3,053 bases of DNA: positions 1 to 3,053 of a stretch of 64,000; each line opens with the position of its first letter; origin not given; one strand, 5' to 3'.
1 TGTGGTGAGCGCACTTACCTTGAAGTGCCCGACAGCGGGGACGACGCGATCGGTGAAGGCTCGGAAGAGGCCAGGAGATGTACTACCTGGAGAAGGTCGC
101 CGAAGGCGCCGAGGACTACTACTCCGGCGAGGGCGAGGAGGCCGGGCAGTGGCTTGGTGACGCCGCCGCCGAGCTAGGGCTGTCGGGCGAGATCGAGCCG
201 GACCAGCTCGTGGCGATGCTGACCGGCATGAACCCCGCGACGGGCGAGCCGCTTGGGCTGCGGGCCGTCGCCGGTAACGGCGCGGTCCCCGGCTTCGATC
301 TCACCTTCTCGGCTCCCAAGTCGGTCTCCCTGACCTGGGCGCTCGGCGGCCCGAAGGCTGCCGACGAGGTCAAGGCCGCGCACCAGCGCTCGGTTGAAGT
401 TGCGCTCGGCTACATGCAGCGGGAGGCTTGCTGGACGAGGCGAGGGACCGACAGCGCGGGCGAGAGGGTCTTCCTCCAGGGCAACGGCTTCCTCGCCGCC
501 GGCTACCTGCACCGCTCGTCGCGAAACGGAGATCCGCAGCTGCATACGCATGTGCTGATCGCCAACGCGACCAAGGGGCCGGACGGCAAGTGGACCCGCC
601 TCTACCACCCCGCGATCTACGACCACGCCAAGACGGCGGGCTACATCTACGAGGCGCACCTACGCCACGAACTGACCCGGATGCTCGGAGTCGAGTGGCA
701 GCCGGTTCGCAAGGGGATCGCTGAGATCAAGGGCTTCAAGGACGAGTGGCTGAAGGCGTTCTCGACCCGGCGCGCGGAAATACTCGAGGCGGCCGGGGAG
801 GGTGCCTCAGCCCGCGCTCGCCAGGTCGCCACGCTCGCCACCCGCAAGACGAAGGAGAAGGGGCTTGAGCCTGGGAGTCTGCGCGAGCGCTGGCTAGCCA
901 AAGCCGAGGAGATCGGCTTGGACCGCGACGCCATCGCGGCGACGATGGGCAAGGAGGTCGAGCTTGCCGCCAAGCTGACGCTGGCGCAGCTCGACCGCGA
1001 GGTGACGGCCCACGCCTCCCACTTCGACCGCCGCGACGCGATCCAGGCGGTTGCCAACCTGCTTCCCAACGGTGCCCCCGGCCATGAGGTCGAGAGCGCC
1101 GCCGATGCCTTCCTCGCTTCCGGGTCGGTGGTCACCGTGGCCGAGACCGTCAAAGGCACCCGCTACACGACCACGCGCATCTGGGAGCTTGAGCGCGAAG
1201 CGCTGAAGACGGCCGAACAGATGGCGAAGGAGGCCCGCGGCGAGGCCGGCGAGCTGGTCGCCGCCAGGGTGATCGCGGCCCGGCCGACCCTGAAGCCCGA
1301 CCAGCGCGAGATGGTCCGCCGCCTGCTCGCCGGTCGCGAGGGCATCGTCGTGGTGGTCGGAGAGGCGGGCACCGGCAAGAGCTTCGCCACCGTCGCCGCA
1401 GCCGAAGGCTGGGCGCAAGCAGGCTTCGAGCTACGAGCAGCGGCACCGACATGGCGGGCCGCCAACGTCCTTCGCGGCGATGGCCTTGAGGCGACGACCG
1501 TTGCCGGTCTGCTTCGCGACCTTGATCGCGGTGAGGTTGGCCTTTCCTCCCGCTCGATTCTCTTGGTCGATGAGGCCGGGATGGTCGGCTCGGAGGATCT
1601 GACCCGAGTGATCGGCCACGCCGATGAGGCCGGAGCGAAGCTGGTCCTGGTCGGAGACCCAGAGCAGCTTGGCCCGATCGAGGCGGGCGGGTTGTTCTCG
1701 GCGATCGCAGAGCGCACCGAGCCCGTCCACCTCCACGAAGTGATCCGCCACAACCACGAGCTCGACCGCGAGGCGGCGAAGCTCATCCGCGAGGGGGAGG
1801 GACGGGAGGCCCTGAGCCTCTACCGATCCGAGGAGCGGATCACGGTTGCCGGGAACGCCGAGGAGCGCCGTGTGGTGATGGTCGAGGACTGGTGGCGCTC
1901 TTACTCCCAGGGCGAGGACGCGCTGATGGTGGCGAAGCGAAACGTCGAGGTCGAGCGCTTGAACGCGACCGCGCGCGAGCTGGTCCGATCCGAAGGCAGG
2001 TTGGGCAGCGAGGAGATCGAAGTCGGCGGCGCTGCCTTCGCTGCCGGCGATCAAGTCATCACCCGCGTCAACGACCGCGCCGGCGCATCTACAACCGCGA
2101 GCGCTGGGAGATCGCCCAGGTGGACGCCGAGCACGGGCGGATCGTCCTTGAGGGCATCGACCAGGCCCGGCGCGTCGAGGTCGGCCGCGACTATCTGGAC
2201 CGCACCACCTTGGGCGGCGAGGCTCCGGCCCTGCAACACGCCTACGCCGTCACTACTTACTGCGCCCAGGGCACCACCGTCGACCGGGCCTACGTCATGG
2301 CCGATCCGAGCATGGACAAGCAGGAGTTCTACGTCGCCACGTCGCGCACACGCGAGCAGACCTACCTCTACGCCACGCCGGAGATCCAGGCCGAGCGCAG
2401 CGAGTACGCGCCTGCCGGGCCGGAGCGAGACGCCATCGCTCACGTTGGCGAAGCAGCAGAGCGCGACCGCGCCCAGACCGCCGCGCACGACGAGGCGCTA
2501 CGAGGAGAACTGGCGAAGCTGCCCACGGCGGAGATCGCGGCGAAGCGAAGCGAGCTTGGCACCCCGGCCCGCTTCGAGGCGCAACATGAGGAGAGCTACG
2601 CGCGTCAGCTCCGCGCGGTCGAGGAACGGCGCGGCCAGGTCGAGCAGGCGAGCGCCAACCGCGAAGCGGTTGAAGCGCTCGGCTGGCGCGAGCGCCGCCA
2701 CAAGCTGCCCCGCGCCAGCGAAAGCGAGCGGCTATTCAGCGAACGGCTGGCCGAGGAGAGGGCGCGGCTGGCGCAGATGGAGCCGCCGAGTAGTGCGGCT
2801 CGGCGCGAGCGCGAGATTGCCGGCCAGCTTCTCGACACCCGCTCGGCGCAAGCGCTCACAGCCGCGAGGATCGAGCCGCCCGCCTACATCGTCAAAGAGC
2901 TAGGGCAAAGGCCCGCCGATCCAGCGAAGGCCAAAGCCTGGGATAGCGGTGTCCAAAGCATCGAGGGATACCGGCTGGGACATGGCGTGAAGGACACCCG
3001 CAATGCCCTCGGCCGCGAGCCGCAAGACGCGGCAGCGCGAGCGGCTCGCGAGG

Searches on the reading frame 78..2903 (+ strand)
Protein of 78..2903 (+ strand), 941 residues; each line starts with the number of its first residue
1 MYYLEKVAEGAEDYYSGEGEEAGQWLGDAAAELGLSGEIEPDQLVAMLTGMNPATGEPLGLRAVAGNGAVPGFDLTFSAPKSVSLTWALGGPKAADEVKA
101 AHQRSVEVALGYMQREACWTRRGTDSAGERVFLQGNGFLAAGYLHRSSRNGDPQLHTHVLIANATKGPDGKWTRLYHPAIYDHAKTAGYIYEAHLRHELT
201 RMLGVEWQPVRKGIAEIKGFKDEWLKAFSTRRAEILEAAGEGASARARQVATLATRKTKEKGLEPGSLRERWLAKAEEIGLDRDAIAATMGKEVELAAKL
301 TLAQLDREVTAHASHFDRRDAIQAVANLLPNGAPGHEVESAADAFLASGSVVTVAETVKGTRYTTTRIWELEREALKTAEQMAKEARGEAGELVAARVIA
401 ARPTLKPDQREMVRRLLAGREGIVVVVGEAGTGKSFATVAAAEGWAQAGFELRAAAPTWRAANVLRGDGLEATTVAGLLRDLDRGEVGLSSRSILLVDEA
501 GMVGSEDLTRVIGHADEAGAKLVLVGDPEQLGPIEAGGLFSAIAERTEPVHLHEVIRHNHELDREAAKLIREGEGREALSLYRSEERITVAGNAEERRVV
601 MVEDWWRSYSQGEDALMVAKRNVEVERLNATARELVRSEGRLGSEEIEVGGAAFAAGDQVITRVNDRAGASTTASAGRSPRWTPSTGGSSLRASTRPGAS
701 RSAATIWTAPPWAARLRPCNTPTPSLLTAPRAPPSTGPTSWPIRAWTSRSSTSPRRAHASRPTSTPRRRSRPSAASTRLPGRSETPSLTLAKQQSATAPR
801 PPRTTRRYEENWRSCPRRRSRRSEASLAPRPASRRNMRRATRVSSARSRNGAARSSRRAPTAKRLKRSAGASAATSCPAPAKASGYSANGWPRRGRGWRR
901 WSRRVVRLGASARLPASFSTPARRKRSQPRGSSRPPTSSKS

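Call 10: search_protein_families(library=pfam, proteins=[window:78-2903:+], max_evalue=0.001)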
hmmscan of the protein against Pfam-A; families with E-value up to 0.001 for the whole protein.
window:78-2903:+ (941 aa): 7 families
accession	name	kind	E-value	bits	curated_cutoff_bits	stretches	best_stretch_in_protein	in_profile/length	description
PF08751.17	TrwC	-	7.8e-82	275.5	25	1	2-278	7-285/286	TrwC relaxase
PF13604.12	AAA_30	-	9e-52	176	27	1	405-591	2-189/191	AAA domain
PF13245.12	AAA_19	-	8e-14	52.4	25.1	1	420-532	10-130/134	AAA domain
PF22232.2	TraI_hel_assoc_N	-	8.1e-05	23.6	27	1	430-526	3-99/99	TraI helicase-associated ssDNA bd, N-terminal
PF13401.12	AAA_22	-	8.3e-05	23.4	27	1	420-529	4-125/130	AAA domain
PF02562.22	PhoH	-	0.00022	21.2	27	0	407-442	7-40/205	PhoH-like protein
PF13086.12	AAA_11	-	0.00071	19.9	27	0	494-533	216-252/257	AAA domain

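Call 48: find_encoding_contigs(protein=window:78-2903:+, flank=10000, max_places=3)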
Protein window:78-2903:+ (941 aa): no gene with exactly this product is on record in the collection.
